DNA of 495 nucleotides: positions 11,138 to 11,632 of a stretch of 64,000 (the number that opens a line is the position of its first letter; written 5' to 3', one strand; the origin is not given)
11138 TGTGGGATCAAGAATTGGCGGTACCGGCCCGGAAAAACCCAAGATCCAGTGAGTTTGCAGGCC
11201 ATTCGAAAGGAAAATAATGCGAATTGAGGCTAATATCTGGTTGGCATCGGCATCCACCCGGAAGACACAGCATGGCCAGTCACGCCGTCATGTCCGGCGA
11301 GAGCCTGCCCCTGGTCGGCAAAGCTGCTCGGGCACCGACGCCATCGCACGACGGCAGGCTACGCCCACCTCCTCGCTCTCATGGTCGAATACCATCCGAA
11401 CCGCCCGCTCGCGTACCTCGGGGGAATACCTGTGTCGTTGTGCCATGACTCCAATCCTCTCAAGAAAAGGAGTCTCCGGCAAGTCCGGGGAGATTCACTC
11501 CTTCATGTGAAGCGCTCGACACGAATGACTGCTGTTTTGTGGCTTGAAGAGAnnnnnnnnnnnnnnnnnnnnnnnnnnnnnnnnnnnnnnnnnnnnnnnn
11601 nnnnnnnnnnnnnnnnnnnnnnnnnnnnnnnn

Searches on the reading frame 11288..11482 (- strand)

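Call 79: search_protein_families(library=pfam, proteins=[window:11288-11482:-], max_evalue=0.01)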
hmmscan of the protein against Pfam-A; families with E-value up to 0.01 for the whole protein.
window:11288-11482:- (64 aa): 1 family
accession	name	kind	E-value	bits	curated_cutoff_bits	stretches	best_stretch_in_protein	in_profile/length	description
PF01527.26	HTH_Tnp_1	-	0.0022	18.6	24.1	1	13-45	1-32/75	Transposase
